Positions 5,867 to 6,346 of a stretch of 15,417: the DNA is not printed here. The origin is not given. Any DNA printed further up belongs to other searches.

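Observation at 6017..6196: Unannotated 59-aa His-tailed single-TM protein translationally coupled to qrcD: a candidate fifth subunit of the Qrc-like complex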

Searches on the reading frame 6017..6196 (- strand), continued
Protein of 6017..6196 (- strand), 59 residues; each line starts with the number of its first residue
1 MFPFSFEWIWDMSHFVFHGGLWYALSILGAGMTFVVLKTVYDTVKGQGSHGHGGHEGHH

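Call 34: list_cluster_members(proteins=[P0226, P0235, P0239, P0243, P0206, P0214, P0215, P0220, P0234, P0245])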
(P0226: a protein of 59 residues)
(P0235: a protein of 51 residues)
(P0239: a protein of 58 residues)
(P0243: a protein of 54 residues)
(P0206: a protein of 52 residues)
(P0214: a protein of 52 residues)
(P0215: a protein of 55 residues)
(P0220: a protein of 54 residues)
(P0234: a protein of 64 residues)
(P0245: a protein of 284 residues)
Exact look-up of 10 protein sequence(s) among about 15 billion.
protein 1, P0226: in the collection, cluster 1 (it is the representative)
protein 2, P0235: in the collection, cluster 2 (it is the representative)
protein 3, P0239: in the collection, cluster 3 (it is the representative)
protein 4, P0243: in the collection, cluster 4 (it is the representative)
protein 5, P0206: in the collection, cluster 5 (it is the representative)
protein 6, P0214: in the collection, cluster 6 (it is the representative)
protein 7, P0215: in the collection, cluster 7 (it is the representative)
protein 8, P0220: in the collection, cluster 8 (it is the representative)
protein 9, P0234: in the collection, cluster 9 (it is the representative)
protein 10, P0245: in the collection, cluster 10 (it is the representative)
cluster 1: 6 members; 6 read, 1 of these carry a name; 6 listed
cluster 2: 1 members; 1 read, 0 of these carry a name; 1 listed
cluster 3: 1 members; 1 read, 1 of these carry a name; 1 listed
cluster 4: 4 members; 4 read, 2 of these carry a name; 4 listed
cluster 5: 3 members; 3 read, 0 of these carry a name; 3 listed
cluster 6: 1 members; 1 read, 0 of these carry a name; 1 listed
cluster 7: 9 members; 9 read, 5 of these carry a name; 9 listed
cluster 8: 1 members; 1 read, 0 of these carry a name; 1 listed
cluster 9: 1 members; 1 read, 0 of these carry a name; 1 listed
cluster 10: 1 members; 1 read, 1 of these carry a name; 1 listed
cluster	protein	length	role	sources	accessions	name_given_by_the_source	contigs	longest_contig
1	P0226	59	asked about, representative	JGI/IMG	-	-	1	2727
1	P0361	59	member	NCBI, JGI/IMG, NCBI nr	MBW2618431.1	MAG: hypothetical protein JRC92_06115 [Deltaproteobacteria bacterium] | hypothetical protein [Deltaproteobacteria bacterium]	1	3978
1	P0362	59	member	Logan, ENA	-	-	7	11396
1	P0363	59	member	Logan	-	-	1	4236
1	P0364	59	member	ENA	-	-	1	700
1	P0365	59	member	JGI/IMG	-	-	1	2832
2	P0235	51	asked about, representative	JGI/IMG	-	-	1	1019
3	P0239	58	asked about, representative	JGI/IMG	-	hypothetical protein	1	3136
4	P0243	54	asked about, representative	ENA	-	-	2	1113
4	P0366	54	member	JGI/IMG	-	hypothetical protein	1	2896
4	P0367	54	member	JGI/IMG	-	hypothetical protein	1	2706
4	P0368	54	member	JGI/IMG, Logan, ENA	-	-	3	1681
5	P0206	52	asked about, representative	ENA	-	-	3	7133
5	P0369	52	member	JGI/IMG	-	-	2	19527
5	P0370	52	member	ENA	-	-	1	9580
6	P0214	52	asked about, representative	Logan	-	-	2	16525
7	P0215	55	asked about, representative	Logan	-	-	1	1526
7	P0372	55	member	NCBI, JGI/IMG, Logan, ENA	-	hypothetical protein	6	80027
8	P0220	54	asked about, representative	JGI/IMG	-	-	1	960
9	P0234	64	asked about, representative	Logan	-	-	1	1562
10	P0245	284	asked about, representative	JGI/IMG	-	Glycine cleavage H-protein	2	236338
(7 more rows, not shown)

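Call 39: search_protein_families(library=ncbifam, proteins=[L085:6752-7987:+, L086:6741-8000:+, L087:6821-7969:+, L088:7063-7968:+, L004:6728-7966:+], max_evalue=1e-10)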
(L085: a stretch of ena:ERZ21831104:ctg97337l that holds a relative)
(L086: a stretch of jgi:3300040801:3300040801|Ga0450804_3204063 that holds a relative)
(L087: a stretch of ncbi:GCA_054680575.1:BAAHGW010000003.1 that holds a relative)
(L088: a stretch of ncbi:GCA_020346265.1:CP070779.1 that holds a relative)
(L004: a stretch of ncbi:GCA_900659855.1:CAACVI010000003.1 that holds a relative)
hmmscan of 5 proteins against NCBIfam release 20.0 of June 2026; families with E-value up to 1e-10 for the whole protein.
L085:6752-7987:+ (411 aa): 3 families
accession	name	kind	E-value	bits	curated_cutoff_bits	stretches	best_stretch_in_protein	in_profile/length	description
NF041784.1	mnquin_red_QrcD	equivalog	2.3e-194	646.4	570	1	4-409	2-408/408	menaquinone reductase integral membrane subunit QrcD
NF045714.1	sulf_resp_HmcC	equivalog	6e-32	111.3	550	1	34-405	15-371/376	sulfate respiration complex protein HmcC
NF008133.1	PRK10881.1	equivalog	6.8e-27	94.9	450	1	27-404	17-376/377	Ni/Fe-hydrogenase cytochrome b subunit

L086:6741-8000:+ (419 aa): 4 families
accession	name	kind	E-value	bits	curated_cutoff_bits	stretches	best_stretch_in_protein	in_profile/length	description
NF041784.1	mnquin_red_QrcD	equivalog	6.4e-194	644.9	570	1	1-408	1-408/408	menaquinone reductase integral membrane subunit QrcD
NF045714.1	sulf_resp_HmcC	equivalog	1.9e-36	126.1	550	1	41-401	24-368/376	sulfate respiration complex protein HmcC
NF008133.1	PRK10881.1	equivalog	1.1e-30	107.4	450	1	43-403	37-376/377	Ni/Fe-hydrogenase cytochrome b subunit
NF045798.1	DsrP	equivalog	8.5e-13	48.4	350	0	223-396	190-338/346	sulfate reduction electron transfer complex DsrMKJOP subunit DsrP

L087:6821-7969:+ (382 aa): 3 families
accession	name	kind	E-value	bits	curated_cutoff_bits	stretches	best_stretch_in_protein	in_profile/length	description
NF041784.1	mnquin_red_QrcD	equivalog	1.6e-173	577.7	570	1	2-381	28-408/408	menaquinone reductase integral membrane subunit QrcD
NF045714.1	sulf_resp_HmcC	equivalog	7.9e-28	97.8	550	1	3-374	12-368/376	sulfate respiration complex protein HmcC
NF008133.1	PRK10881.1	equivalog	1.4e-26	93.8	450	1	15-376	35-376/377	Ni/Fe-hydrogenase cytochrome b subunit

L088:7063-7968:+ (301 aa): 3 families
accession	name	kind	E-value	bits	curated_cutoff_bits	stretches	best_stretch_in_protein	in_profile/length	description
NF041784.1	mnquin_red_QrcD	equivalog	1.1e-125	420.1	570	1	1-299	108-407/408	menaquinone reductase integral membrane subunit QrcD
NF008133.1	PRK10881.1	equivalog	5e-21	75.6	450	1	3-295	106-376/377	Ni/Fe-hydrogenase cytochrome b subunit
NF045714.1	sulf_resp_HmcC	equivalog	1.3e-18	67.5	550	1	2-293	94-368/376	sulfate respiration complex protein HmcC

L004:6728-7966:+ (412 aa): 3 families
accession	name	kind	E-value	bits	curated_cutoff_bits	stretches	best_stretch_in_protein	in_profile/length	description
NF041784.1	mnquin_red_QrcD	equivalog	7.4e-210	697.4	570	1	1-409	1-408/408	menaquinone reductase integral membrane subunit QrcD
NF045714.1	sulf_resp_HmcC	equivalog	9.6e-29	100.8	550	1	26-404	9-370/376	sulfate respiration complex protein HmcC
NF008133.1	PRK10881.1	equivalog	3.2e-26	92.7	450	1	26-404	20-376/377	Ni/Fe-hydrogenase cytochrome b subunit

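Call 41: find_related_loci(query=A3, collection=genome_contigs, flank=4000)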
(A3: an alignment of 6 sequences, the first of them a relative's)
Query A3 (382 aa) in genome_contigs; peptide patterns used: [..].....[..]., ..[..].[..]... (x = any residue, [..] = any of these).
599 stretches matched a pattern (row limit reached: there are more); 558 encode a relative of the query (tblastn E <= 1e-3); the best 80 are kept; 80 distinct loci.
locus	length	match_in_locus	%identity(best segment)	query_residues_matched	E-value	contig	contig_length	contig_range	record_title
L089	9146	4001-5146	83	1-382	0e+0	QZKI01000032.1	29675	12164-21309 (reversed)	MAG: Candidatus Abyssobacteria bacterium SURF_17 Ga0104751_1002327, whole genome shotgun sequence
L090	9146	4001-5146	82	1-382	0e+0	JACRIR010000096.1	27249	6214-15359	MAG: Candidatus Poribacteria bacterium isolate NC_groundwater_1808_Pr3_B-0.1um_54_35 SR-2_scaffold_141_1083806, whole ge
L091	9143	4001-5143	79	1-381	0e+0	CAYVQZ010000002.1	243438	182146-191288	MAG TPA_asm: uncultured bacterium isolate binchicken_co17_451 genome assembly, contig: NODE_62_length_243438_cov_25.8738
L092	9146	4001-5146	79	1-382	0e+0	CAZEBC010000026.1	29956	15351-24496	MAG TPA_asm: uncultured bacterium isolate binchicken_co107_64 genome assembly, contig: NODE_3842_length_29956_cov_11.155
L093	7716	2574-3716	77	1-381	0e+0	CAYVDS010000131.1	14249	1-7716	MAG TPA_asm: uncultured bacterium isolate binchicken_co232_148 genome assembly, contig: NODE_8356_length_14249_cov_4.629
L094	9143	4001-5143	65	1-380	2e-167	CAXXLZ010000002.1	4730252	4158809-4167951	MAG: Thermodesulfobacteriota bacterium isolate 2fdc769d-9a05-4c3a-9363-a2f454578bb3 genome assembly, contig: contig_2, w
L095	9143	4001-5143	62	2-381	2e-161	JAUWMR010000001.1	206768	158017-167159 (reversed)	MAG: Desulfobacteraceae bacterium isolate CSMAG_2403 CSMAG_2403_k141_478507_length_206768_cov_16.9616, whole genome shot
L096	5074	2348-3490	63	2-381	4e-164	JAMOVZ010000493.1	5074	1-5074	MAG: Desulfobacterales bacterium isolate PIR-30_metabat2_scaf2bin.099 PIR-30_scaffold_980_c2, whole genome shotgun seque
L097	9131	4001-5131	63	5-381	4e-161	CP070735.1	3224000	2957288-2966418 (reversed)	MAG: Deltaproteobacteria bacterium isolate bin40 chromosome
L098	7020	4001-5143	63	2-381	5e-161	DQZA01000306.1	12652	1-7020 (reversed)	MAG TPA_asm: Desulfobacteraceae bacterium isolate HyVt-17 Ga0136651_10001554, whole genome shotgun sequence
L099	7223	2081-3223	63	2-381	1e-160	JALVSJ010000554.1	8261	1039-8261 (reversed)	MAG: Desulfobacterales bacterium isolate A3_metabat2_scaf2bin.316 A3_NODE_9355_length_8261_cov_2.854192, whole genome sh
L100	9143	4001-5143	61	1-381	5e-160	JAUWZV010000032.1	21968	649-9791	MAG: Desulfobacteraceae bacterium isolate CSMAG_2745 CSMAG_2745_k141_759190_length_21968_cov_13.9738, whole genome shotg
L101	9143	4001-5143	62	2-381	3e-160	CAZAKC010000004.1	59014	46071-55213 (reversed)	MAG TPA_asm: uncultured Desulfobacteraceae bacterium isolate SRP163575_co1_521 genome assembly, contig: NODE_835_length_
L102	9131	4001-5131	62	5-381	8e-160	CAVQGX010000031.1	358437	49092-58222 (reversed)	MAG: uncultured delta proteobacterium isolate MFD09779.bin.3.209 genome assembly, contig: contig_30377, whole genome sho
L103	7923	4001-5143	61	2-381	5e-159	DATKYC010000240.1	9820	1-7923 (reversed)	MAG TPA_asm: Acidobacteriota bacterium isolate SMAG_U14209 k141_3455612, whole genome shotgun sequence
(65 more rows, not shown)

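Call 46: search_protein_families(library=pfam, alignment_id=A2, max_evalue=1)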
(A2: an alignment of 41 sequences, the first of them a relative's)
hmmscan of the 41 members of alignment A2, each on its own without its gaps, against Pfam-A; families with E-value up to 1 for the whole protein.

A. member 1, P0208 (62 aa): 0 families

B. families by the number of members that match (of 41 scanned): 16 families
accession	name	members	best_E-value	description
PF11804.13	DUF3325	1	0.01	Protein of unknown function (DUF3325)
PF01007.26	IRK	1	0.013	Inward rectifier potassium channel transmembrane domain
PF04932.20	Wzy_C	1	0.035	O-Antigen ligase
PF04896.17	AmoC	1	0.042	Ammonia monooxygenase/methane monooxygenase, subunit C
PF03611.19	EIIC-GAT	1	0.054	PTS system sugar-specific permease component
PF06522.17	B12D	1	0.077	NADH-ubiquinone reductase complex 1 MLRQ subunit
PF08041.16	PetM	1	0.08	PetM family of cytochrome b6f complex subunit 7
PF10329.14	DUF2417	1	0.08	Region of unknown function (DUF2417)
PF20540.3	DUF6755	1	0.092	Family of unknown function (DUF6755)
PF20485.3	DUF6724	1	0.13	Family of unknown function (DUF6724)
PF20295.4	MC8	1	0.15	ABC-three component (ABC-3C) system Middle Component 8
PF01788.22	PsbJ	1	0.19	PsbJ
PF11511.13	RhodobacterPufX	1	0.21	Intrinsic membrane protein PufX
PF11712.13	Vma12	1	0.26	Endoplasmic reticulum-based factor for assembly of V-ATPase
PF00287.24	Na_K-ATPase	1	0.34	Sodium / potassium ATPase beta chain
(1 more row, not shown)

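Call 58: predict_structure(alignment_id=A4)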
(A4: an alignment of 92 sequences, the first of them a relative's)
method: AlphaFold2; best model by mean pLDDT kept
length: 59 residues; sequences in the alignment: 92
mean_pLDDT: 77.1   pTM: 0.47
mean pLDDT of the five models: 77.1, 76.8, 76.4, 75.1, 72.7
residues with pLDDT >= 90: 23; 70-90: 13; 50-70: 20; < 50: 3
segments of 3 or more residues with pLDDT < 50: none
pLDDT, mean of each block of 10 residues (from residue 1): 60 85 95 95 74 51
secondary structure, 60 per line:
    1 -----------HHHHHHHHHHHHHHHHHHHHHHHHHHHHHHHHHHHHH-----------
elements in order: H12-48
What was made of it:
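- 6140..6196 (-): Residues 1-19: the family-defining N-terminal motif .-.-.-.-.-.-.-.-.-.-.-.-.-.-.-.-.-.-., predicted to face the periplasm. AF2 models residues 1-11 as coil with pLDDT about 60 (call 58).
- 6086..6139 (-): Residues 20-37: hydrophobic transmembrane core (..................) of a long helix spanning residues 12-48. AF2 helix 12-48 with pLDDT 85-95 over residues 11-40 (call 58).
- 6020..6061 (-): Residues 46-59: Gly/His-rich C-terminal tail (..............), predicted cytoplasmic and disordered; a clade-specific feature. AF2 pLDDT here is about 51 (call 58).
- AF2 gives low confidence for the invariant N-terminal motif in isolation (call 58).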

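Call 62: list_cluster_members(proteins=[P0181, P0186, P0188, P0189, P0190, P0194, P0199, P0209, P0224, P0240])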
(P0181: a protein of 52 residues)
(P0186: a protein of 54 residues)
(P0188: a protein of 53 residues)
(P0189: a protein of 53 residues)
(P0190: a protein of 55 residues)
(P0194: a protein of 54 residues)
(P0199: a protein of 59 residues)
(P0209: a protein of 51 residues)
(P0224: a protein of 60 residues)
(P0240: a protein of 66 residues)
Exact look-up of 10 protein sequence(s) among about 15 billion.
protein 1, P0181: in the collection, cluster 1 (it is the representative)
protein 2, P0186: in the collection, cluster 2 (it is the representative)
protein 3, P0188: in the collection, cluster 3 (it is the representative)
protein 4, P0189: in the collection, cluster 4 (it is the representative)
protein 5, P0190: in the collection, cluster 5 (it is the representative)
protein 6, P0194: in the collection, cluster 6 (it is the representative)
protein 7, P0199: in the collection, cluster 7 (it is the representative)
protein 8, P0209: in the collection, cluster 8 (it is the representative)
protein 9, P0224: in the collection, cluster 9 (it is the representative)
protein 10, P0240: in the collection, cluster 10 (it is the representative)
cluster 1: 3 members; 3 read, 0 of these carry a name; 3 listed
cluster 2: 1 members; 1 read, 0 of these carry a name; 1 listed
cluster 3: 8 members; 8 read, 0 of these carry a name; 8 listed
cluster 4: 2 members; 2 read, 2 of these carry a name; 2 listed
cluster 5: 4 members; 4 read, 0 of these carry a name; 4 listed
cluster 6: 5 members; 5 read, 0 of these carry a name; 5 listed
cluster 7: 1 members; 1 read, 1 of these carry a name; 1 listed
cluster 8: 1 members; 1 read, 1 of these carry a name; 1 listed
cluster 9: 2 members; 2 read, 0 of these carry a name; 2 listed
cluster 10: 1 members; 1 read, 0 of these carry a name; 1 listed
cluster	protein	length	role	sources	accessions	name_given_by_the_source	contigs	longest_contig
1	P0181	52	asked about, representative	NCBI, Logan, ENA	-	-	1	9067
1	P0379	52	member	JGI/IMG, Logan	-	-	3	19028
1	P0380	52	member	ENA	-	-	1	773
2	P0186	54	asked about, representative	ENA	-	-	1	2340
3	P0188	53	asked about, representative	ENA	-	-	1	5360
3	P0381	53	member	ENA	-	-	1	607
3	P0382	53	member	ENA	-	-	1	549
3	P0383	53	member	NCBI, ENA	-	-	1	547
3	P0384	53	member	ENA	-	-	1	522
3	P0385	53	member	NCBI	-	-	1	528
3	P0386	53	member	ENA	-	-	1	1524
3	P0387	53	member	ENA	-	-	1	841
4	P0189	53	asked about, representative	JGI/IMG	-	hypothetical protein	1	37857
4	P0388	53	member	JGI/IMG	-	hypothetical protein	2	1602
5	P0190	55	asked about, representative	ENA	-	-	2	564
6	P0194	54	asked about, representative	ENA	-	-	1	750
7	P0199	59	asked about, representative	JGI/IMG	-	hypothetical protein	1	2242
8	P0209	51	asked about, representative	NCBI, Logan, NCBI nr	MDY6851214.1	MAG: hypothetical protein SV487_03935 [Thermodesulfobacteriota bacterium] | hypothetical protein [Thermodesulfobacteriota bacterium]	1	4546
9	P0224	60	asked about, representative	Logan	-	-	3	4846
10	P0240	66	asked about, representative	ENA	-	-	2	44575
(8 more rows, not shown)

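Call 63: find_encoding_contigs(protein=P0245, flank=8000, max_places=2)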
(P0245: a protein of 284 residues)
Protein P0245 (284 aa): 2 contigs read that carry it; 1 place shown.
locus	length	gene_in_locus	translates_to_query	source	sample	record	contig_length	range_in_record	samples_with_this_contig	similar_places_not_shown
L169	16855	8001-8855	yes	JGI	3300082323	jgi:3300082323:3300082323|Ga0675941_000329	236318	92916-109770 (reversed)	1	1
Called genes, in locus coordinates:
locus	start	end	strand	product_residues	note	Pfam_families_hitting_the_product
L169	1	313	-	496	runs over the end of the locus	PF00682:HMGL-like, PF02436:PYC_OADA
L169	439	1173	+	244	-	PF03922:OmpW (weak)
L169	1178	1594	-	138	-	-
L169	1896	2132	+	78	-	-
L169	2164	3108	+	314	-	PF01597:GCV_H (faint)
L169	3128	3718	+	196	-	PF02085:Cytochrom_CIII (faint), PF14522:Cytochrome_C7 (faint), PF14537:Cytochrom_c3_2 (faint)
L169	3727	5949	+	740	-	-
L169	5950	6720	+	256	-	PF12797:Fer4_2 (weak), PF13183:Fer4_8 (weak), PF13187:Fer4_9 (weak), PF13237:Fer4_10 (weak), PF13247:Fer4_11, PF25160:LdpA_Fe-S-bd (weak), PF12838:Fer4_7, PF00037:Fer4 (weak), +4 more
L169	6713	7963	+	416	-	PF03916:NrfD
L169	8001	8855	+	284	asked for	PF01597:GCV_H (weak)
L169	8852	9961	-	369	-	PF01103:Omp85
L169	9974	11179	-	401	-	PF00557:Peptidase_M24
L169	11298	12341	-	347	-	PF00512:HisKA, PF02518:HATPase_c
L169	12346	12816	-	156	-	PF01750:HycI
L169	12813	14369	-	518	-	PF00374:NiFeSe_Hases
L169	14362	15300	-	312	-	PF01058:Oxidored_q6, PF14720:NiFe_hyd_SSU_C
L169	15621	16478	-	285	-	PF20244:DUF6599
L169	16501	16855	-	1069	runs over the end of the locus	PF00873:ACR_tran, PF03176:MMPL (faint), PF02355:SecD_SecF_C (faint)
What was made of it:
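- The fusion to a 240-residue domain in L169 makes more sense for a stably docked anchor (call 63).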

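Call 64: search_protein_families(library=pfam, proteins=[P0245, L169:2164-3108:+, L169:1896-2132:+, L169:3727-5949:+], max_evalue=0.1)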
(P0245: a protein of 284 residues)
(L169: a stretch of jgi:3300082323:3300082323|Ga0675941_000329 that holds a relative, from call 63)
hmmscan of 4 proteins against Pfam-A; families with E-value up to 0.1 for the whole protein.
P0245 (284 aa): 1 family
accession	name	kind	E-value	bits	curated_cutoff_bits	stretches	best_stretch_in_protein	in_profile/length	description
PF01597.25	GCV_H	-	1.4e-05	25.5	22.2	1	129-202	2-75/122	Glycine cleavage H-protein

L169:2164-3108:+ (314 aa): 1 family
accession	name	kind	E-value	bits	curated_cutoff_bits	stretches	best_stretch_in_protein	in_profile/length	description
PF01597.25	GCV_H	-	6.8e-06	26.4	22.2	1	205-240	71-106/122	Glycine cleavage H-protein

L169:1896-2132:+ (78 aa): 0 families

L169:3727-5949:+ (740 aa): 4 families
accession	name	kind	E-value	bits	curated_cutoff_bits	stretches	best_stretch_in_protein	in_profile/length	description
PF04879.21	Molybdop_Fe4S4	-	0.00016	22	22.7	1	54-102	3-51/55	Molybdopterin oxidoreductase Fe4S4 domain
PF01568.27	Molydop_binding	-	0.0043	17.5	26.8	1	648-704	23-82/110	Molydopterin dinucleotide binding domain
PF10518.14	TAT_signal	-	0.015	15.6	22.7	1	5-18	2-15/21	TAT (twin-arginine translocation) pathway signal sequence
PF00384.28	Molybdopterin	-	0.07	12.6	24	0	199-383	103-225/353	Molybdopterin oxidoreductase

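Call 65: search_protein_families(library=ncbifam, proteins=[P0245, L169:2164-3108:+, L169:6713-7963:+, L169:3727-5949:+, L169:3128-3718:+], max_evalue=0.001)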
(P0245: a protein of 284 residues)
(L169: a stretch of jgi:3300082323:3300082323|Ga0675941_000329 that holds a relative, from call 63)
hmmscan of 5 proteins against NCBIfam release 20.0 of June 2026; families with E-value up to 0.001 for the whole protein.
P0245 (284 aa): 2 families
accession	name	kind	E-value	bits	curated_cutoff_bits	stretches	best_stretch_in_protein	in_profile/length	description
NF002270.0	PRK01202.1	subfamily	7.1e-06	25.8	117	1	122-202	2-82/129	glycine cleavage system protein GcvH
TIGR00527.1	gcvH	equivalog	0.00019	21.5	115.85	1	124-203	2-81/129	glycine cleavage system protein GcvH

L169:2164-3108:+ (314 aa): 2 families
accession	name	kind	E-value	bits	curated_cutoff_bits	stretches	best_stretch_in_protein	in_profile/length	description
NF002270.0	PRK01202.1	subfamily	1.4e-09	37.8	117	1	204-256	77-124/129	glycine cleavage system protein GcvH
TIGR00527.1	gcvH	equivalog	5.6e-08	32.9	115.85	1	134-243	2-114/129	glycine cleavage system protein GcvH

L169:6713-7963:+ (416 aa): 4 families
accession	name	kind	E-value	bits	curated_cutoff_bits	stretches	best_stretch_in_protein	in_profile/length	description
NF041784.1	mnquin_red_QrcD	equivalog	5.3e-173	576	570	1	10-415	2-407/408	menaquinone reductase integral membrane subunit QrcD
NF045714.1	sulf_resp_HmcC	equivalog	1.3e-29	103.6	550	1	36-408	11-367/376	sulfate respiration complex protein HmcC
NF008133.1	PRK10881.1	equivalog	3.6e-28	99.1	450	1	48-411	34-376/377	Ni/Fe-hydrogenase cytochrome b subunit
NF045798.1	DsrP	equivalog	1.5e-06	27.9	350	1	24-404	10-338/346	sulfate reduction electron transfer complex DsrMKJOP subunit DsrP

L169:3727-5949:+ (740 aa): 20 families
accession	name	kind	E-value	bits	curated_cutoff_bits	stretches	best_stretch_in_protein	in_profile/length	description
NF041783.2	mnquin_red_QrcB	equivalog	4.3e-77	259.8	440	1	4-528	2-517/695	menaquinone reductase molybdopterin-binding-like subunit QrcB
NF012032.0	PRK15488.1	equivalog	2.6e-24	85.2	694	1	5-380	3-362/759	thiosulfate reductase PhsA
TIGR01591.1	Fdh-alpha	equivalog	4.5e-24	84.5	666.25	2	205-382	153-322/672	formate dehydrogenase subunit alpha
NF047855.1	AssmNtatRedNasC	equivalog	8.1e-13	47.5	1100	1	232-343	200-306/708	assimilatory nitrate reductase catalytic subunit NasC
TIGR03479.1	DMSO_red_II_alp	subfamily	2.5e-12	45.7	984.75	1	247-310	259-321/913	molybdopterin-dependent oxidoreductase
NF011567.1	PRK14991.1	equivalog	2.7e-12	45.3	1750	0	309-379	466-536/1022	tetrathionate reductase subunit TtrA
TIGR02166.1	dmsA_ynfE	subfamily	2e-11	42.7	777.7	1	204-379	208-397/794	DMSO/selenate family reductase complex A subunit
NF041885.1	selenate_YnfE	exception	7.7e-10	37.2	1675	1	204-378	215-403/805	selenate/tellurate reductase subunit YnfE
TIGR00509.1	bisC_fam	subfamily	2.2e-08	32.8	1017.55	1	254-378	218-342/772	molybdopterin guanine dinucleotide-containing S/N-oxide reductase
NF041884.1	selenate_YnfF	exception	2.3e-08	32.4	1650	1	234-379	240-397/798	selenate/tellurate reductase subunit YnfF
NF041714.1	arsenate_red_ArrA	equivalog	2.5e-07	29.2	1600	0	105-291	101-292/848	arsenate respiratory reductase molybdopterin-containing subunit ArrA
TIGR01553.1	formate-DH-alph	equivalog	2.9e-07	28.7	814.2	0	6-141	3-139/1009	formate dehydrogenase-N subunit alpha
NF011566.1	PRK14990.1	exception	8.3e-07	27.4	1600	1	238-379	261-417/814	dimethylsulfoxide reductase subunit A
NF011682.0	PRK15102.1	equivalog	7.3e-06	24.3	909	1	256-347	274-364/829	trimethylamine-N-oxide reductase TorA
NF041323.1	Nitr_red_NasA_Halo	equivalog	3.2e-05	22.7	1000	1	237-373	178-305/673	assimilatory nitrate reductase NasA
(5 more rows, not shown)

L169:3128-3718:+ (196 aa): 1 family
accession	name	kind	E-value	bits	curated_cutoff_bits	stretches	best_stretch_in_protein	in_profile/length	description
NF041781.1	mnquin_red_QrcA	equivalog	4.1e-61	205.6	180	1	8-196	2-174/174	menaquinone reductase multiheme cytochrome c subunit QrcA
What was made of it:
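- The neighbouring NrfD gene passes the NCBIfam QrcD cut-off in all five full-length cases tested (calls 39, 65); a sixth, cut by an assembly gap, has QrcD as its best match. Fusion evidence: in L169 the same N-terminal module anchors a GcvH-like domain as the last qrc gene (calls 63-65).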
